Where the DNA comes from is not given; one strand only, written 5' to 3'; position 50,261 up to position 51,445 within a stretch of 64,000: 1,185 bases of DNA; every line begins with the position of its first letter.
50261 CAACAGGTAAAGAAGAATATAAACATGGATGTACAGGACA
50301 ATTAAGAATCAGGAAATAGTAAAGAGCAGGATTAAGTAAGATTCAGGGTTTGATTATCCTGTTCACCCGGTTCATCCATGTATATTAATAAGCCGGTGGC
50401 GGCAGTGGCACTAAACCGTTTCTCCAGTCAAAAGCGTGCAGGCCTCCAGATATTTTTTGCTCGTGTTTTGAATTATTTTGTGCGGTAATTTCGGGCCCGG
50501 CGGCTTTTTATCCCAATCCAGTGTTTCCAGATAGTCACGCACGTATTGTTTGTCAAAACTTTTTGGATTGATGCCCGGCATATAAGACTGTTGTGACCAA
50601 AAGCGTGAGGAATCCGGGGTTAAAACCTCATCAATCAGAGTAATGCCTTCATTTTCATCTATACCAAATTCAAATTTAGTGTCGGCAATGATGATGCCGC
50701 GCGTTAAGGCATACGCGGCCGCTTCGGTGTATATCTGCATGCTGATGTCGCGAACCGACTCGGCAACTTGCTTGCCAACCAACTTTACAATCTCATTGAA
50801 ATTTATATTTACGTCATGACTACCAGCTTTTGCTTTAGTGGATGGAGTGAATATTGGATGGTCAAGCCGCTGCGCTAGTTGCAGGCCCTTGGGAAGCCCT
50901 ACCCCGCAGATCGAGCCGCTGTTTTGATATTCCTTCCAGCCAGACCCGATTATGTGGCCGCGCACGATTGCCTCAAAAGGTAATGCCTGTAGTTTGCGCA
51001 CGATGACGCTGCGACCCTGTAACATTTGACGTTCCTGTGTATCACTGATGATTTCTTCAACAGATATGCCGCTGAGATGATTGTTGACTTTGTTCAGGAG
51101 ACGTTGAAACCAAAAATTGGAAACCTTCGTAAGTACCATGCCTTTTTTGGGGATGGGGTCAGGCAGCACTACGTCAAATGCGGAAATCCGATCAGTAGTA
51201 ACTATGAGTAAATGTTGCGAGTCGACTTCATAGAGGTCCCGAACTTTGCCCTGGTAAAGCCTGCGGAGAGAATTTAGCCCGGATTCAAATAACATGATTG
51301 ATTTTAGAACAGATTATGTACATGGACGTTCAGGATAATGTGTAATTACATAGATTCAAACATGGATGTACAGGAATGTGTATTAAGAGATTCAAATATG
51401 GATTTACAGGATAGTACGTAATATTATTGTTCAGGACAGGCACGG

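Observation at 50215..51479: Family of short repeats with hairpin and inverted-repeat modules flanking purC and filling the purC-purE promoter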

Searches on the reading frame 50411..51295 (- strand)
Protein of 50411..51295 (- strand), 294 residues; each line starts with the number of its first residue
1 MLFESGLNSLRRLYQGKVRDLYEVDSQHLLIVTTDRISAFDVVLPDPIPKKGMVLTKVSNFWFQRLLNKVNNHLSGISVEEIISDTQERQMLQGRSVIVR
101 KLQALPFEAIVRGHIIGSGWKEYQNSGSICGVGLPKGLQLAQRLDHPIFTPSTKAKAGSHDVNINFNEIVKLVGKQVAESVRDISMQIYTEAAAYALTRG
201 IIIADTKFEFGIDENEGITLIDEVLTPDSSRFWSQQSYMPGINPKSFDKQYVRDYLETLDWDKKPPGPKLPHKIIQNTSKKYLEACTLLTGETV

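Call 9: search_protein_families(library=ncbifam, proteins=[window:50411-51295:-])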
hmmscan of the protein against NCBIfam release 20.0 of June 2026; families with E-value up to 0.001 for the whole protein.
window:50411-51295:- (294 aa): 7 families
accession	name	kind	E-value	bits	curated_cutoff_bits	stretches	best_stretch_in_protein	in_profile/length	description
NF010568.0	PRK13961.1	equivalog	1.3e-131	438.3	251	1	3-293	6-295/297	phosphoribosylaminoimidazolesuccinocarboxamide synthase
TIGR00081.1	purC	equivalog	2.2e-78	263.5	189.9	1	11-291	6-271/279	phosphoribosylaminoimidazolesuccinocarboxamide synthase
NF009251.0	PRK12607.1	equivalog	3.5e-73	246.2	371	1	5-293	11-291/315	phosphoribosylaminoimidazolesuccinocarboxamide synthase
NF010564.0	PRK13959.1-1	subfamily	7.3e-32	110.6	459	1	13-292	4-292/294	phosphoribosylaminoimidazolesuccinocarboxamide synthase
NF010567.0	PRK13960.1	equivalog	2.8e-26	92.2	581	1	11-241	39-279/367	phosphoribosylaminoimidazolesuccinocarboxamide synthase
TIGR02735.1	purC_vibrio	equivalog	2.8e-21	75.7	394.2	1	11-241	38-278/365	phosphoribosylaminoimidazolesuccinocarboxamide synthase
NF010566.0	PRK13959.1-4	equivalog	7.6e-06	25.3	546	0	31-90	23-84/339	phosphoribosylaminoimidazolesuccinocarboxamide synthase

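Call 10: find_encoding_contigs(protein=window:50411-51295:-, flank=10000, max_places=10)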
Protein window:50411-51295:- (294 aa): 1 contig read that carries it; 1 place shown.
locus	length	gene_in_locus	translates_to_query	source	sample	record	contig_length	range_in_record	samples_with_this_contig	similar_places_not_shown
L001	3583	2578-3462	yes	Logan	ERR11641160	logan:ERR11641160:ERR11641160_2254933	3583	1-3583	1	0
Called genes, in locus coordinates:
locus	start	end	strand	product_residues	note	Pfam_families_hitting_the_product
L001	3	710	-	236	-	?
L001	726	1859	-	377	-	PF22660:RS_preATP-grasp-like, PF02222:ATP-grasp, PF17769:PurK_C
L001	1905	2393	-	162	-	PF00731:AIRC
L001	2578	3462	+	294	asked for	PF01259:SAICAR_synt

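Call 13: find_homologous_proteins(query=window:50411-51295:-, max_evalue=1e-80)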
Query window:50411-51295:- (294 aa): 7984 proteins with E <= 1e-80 among 8000 candidates; the best 120 are listed.
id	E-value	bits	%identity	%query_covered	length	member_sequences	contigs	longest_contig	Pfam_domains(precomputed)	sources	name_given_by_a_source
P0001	2.5e-193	659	100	100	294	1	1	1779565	PF01259.25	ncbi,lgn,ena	-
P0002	4.8e-154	530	79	99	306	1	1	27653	PF01259.25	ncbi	-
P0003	7.8e-153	526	78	99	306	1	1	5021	PF01259.25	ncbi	-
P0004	3.3e-152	524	78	99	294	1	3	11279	PF01259.25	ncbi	-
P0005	3.9e-152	524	78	99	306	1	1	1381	PF01259.25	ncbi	-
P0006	8.7e-152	522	78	99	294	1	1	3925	PF01259.25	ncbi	-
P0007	1.2e-151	522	78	99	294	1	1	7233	PF01259.25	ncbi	-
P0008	1.2e-150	519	78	99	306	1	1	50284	PF01259.25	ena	-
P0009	2.7e-150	518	77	99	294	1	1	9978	PF01259.25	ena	-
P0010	3.1e-150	517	77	99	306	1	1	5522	PF01259.25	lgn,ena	-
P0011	2.6e-149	514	77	99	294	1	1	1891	PF01259.25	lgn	-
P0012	4.2e-147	507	75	99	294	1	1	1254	PF01259.25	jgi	-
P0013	3.9e-146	504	75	99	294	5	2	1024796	PF01259.25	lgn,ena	-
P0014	6.1e-146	503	74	100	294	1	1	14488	PF01259.25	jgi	-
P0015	6.1e-146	503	74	100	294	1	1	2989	PF01259.25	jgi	-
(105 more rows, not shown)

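Call 14: find_encoding_contigs(protein=P0002, flank=6000, max_places=3)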
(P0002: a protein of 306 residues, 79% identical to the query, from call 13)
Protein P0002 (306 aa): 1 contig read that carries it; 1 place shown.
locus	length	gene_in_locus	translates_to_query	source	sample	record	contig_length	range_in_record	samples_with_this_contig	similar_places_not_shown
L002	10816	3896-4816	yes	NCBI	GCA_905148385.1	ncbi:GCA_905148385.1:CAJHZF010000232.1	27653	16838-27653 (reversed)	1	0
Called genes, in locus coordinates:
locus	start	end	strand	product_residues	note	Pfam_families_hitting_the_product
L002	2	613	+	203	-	?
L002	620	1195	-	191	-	PF00578:AhpC-TSA, PF08534:Redoxin, PF13905:Thioredoxin_8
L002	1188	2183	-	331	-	PF08240:ADH_N, PF00107:ADH_zinc_N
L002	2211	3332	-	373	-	PF22660:RS_preATP-grasp-like, PF02222:ATP-grasp, PF17769:PurK_C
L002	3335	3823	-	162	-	PF00731:AIRC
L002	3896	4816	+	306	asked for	PF01259:SAICAR_synt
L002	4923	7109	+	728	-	PF21088:MS_channel_1st (weak), PF00924:MS_channel_2nd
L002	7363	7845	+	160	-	-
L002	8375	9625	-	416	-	-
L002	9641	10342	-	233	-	PF07044:DUF1329 (faint), PF17131:TP_0789-like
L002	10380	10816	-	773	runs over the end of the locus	PF03176:MMPL, PF12349:Sterol-sensing (weak), PF03176:MMPL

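Call 15: find_encoding_contigs(protein=P0008, flank=6000, max_places=3)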
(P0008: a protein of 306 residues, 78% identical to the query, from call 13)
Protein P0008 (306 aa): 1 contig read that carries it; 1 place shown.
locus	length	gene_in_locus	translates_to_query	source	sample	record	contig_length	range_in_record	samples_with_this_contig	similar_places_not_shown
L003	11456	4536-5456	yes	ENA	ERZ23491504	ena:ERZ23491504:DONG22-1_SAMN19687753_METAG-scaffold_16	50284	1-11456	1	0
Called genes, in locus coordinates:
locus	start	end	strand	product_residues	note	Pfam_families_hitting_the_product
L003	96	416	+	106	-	-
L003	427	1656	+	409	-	PF07670:Gate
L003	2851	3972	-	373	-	PF22660:RS_preATP-grasp-like, PF02222:ATP-grasp, PF17769:PurK_C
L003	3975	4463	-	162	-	PF00731:AIRC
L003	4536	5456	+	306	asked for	PF01259:SAICAR_synt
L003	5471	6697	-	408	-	-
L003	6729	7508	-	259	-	PF07044:DUF1329 (faint), PF17131:TP_0789-like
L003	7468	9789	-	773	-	PF03176:MMPL, PF00873:ACR_tran (faint), PF12349:Sterol-sensing (weak), PF03176:MMPL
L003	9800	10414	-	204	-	PF00440:TetR_N, PF16925:TetR_C_13, PF21993:TetR_C_13_2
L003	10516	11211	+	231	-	PF13500:AAA_26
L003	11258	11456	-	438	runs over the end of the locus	PF00909:Ammonium_transp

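Call 16: find_encoding_contigs(protein=P0013, flank=6000, max_places=3)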
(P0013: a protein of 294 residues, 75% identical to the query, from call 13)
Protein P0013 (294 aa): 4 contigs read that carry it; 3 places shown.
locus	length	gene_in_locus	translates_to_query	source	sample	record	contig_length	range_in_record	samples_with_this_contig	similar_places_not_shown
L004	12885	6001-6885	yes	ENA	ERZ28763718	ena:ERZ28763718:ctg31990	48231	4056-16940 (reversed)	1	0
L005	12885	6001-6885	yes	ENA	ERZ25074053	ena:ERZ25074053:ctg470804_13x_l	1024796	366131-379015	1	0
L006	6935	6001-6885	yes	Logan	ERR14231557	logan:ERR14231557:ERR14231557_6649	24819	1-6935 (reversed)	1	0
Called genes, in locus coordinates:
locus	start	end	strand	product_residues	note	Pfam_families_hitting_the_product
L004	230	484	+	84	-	-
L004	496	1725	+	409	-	PF07670:Gate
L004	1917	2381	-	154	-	PF09055:Sod_Ni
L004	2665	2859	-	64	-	-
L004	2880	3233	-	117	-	-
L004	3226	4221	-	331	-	PF08240:ADH_N, PF00107:ADH_zinc_N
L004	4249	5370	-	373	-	PF22660:RS_preATP-grasp-like, PF02786:CPSase_L_D2 (weak), PF02222:ATP-grasp, PF07478:Dala_Dala_lig_C (faint), PF17769:PurK_C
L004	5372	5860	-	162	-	PF00731:AIRC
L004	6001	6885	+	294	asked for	PF01259:SAICAR_synt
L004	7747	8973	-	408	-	-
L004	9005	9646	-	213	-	PF07044:DUF1329 (faint), PF17131:TP_0789-like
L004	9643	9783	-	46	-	-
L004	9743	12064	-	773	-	PF03176:MMPL, PF12349:Sterol-sensing (weak), PF03176:MMPL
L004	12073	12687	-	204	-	PF00440:TetR_N, PF16925:TetR_C_13, PF21993:TetR_C_13_2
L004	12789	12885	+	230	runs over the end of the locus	PF13500:AAA_26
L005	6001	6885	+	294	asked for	PF01259:SAICAR_synt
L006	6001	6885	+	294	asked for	PF01259:SAICAR_synt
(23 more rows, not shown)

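Call 39: find_related_loci(query=window:50411-51295:-, collection=metagenome_contigs, flank=3000)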
Query window:50411-51295:- (294 aa) in metagenome_contigs; peptide patterns used: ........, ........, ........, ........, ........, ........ (x = any residue, [..] = any of these).
600 stretches matched a pattern (row limit reached: there are more); 565 encode a relative of the query (tblastn E <= 1e-3); the best 80 are kept; 80 distinct loci.
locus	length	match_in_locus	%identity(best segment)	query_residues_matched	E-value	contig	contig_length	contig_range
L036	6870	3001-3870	79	1-290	3e-162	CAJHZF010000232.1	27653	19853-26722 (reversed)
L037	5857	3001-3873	73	1-291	2e-147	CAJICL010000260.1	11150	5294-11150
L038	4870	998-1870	72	1-291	2e-147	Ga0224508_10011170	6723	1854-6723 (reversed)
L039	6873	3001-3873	72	1-291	5e-147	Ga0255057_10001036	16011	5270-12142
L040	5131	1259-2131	72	1-291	2e-147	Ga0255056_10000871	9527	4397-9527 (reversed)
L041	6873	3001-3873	71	1-291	2e-145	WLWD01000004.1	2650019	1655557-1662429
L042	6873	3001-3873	63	1-291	8e-131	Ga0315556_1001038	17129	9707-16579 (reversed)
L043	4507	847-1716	63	2-291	4e-130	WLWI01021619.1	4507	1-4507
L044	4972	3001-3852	64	2-285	7e-129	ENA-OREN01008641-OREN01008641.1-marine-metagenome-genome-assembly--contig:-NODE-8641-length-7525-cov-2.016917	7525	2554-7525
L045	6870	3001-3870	62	2-291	3e-127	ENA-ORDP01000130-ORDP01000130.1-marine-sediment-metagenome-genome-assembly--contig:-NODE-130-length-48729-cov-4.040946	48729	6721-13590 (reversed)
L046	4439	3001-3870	63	2-291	1e-127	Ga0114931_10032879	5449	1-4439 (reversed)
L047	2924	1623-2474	65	2-285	1e-132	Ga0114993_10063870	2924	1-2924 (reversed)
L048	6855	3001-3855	64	1-285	2e-126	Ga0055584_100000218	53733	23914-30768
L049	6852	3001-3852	63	2-285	7e-127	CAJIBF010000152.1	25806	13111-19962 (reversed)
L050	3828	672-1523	61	2-285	9e-129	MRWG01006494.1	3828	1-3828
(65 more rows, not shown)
